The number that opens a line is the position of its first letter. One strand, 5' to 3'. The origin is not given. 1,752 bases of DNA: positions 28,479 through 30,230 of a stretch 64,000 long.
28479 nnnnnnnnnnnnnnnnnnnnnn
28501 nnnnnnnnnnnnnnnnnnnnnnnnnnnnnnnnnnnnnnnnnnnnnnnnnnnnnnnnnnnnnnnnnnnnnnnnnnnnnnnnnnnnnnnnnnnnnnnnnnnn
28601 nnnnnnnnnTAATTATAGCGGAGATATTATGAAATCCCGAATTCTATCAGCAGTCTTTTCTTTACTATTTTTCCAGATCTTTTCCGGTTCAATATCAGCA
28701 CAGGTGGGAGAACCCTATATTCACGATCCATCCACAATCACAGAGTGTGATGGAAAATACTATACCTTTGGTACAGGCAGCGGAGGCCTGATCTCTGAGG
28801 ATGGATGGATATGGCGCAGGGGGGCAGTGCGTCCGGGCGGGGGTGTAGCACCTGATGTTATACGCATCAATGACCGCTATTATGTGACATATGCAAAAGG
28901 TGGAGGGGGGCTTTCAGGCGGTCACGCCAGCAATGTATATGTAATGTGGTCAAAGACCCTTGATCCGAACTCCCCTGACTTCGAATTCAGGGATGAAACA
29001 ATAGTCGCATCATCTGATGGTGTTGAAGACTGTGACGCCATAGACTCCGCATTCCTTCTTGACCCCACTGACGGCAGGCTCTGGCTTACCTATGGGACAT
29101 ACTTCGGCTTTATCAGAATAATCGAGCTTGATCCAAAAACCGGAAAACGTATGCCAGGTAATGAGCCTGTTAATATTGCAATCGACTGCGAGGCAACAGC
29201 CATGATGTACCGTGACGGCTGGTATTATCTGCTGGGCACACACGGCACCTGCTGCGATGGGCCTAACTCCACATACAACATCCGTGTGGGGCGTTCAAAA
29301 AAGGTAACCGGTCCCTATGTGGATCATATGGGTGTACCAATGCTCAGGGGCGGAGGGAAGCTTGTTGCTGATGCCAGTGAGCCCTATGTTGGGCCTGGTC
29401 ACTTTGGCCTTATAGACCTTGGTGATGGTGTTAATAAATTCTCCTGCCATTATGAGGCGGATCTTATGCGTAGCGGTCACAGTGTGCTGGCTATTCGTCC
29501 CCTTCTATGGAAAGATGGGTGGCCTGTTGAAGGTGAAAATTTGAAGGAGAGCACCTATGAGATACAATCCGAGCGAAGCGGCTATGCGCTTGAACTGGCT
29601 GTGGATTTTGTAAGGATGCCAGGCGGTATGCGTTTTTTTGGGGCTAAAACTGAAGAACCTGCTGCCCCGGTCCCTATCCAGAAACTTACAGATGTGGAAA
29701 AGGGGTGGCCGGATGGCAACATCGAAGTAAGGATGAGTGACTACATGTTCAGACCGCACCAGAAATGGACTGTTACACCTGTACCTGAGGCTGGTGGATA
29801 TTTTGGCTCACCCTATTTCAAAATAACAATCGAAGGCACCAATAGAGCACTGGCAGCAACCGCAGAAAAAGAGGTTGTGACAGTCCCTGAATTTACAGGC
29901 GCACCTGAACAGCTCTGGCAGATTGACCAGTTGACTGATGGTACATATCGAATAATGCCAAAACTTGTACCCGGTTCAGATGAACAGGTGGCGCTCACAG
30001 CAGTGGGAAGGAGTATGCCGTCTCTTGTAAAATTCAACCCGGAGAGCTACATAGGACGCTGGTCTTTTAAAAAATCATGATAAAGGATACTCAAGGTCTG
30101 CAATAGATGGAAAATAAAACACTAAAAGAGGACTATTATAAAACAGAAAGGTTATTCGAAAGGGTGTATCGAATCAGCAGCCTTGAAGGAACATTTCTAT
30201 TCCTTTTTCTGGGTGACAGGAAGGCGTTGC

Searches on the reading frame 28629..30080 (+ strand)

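Call 25: search_protein_families(library=pfam, proteins=[window:28629-30080:+], max_evalue=0.00001)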
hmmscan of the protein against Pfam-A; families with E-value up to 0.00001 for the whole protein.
window:28629-30080:+ (483 aa): 2 families
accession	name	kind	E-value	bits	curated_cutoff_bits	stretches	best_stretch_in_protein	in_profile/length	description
PF04616.20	Glyco_hydro_43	-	3.1e-24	86.3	32.2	1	58-299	57-288/288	Glycosyl hydrolases family 43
PF14200.12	RicinB_lectin_2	-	1.1e-07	32.8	25.6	1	377-444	2-66/89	Ricin-type beta-trefoil lectin domain-like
